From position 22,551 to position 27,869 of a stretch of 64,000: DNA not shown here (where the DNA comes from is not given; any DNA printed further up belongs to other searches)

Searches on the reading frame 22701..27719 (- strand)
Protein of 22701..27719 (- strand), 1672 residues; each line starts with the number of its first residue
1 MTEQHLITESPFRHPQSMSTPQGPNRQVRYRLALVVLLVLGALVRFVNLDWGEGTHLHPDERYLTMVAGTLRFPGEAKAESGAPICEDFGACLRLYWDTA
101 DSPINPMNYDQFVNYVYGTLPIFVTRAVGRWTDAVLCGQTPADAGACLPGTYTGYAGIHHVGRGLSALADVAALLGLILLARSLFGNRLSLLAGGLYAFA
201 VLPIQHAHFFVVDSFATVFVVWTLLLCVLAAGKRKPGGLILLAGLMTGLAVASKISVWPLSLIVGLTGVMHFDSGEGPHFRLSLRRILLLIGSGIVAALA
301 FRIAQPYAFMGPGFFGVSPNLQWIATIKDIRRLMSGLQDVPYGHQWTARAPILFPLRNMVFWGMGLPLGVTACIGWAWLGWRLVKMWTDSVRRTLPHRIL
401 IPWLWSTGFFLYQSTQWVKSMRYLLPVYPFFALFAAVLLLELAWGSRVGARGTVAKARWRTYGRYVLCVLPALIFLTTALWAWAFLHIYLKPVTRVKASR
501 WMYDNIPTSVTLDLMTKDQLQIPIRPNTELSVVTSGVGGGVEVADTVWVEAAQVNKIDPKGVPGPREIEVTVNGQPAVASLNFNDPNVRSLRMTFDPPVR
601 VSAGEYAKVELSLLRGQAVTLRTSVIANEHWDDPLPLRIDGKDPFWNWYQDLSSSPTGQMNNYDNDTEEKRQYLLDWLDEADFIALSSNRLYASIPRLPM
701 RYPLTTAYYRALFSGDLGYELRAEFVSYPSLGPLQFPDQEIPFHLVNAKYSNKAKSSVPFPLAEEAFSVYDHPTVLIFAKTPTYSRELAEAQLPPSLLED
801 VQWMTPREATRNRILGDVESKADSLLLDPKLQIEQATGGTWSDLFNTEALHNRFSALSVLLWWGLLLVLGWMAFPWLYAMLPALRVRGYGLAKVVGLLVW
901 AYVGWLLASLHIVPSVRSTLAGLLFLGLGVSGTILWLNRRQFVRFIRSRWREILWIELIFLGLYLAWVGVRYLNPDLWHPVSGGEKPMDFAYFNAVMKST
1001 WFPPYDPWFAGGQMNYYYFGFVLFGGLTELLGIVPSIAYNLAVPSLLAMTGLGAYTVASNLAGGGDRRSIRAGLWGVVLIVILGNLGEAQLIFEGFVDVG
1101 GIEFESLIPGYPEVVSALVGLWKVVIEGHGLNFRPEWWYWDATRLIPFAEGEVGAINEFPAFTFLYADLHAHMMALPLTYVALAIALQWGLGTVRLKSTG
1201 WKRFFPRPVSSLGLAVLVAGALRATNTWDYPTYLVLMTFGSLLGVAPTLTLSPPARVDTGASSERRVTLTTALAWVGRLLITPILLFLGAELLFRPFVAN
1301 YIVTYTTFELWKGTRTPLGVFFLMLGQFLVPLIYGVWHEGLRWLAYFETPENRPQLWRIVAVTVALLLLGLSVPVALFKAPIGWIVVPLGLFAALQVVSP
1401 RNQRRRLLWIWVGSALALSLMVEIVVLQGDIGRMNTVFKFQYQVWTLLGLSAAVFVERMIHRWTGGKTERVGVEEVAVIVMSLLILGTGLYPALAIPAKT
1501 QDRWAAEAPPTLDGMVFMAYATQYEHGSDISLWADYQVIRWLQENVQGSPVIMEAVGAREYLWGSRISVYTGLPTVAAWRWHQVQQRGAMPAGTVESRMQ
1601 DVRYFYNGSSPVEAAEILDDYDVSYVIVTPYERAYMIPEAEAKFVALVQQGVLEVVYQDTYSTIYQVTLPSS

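Call 55: search_protein_families(library=pfam, proteins=[window:22701-27719:-], max_evalue=0.00001)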
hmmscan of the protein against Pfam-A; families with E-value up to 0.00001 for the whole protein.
window:22701-27719:- (1672 aa): 2 families
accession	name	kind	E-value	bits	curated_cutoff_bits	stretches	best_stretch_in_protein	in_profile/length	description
PF10060.15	DUF2298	-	3.2e-105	353.3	27.8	1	899-1448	1-488/488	Uncharacterized membrane protein (DUF2298)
PF13231.12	PMT_2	-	3.1e-07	31.2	26.1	1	164-262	26-123/160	Dolichyl-phosphate-mannose-protein mannosyltransferase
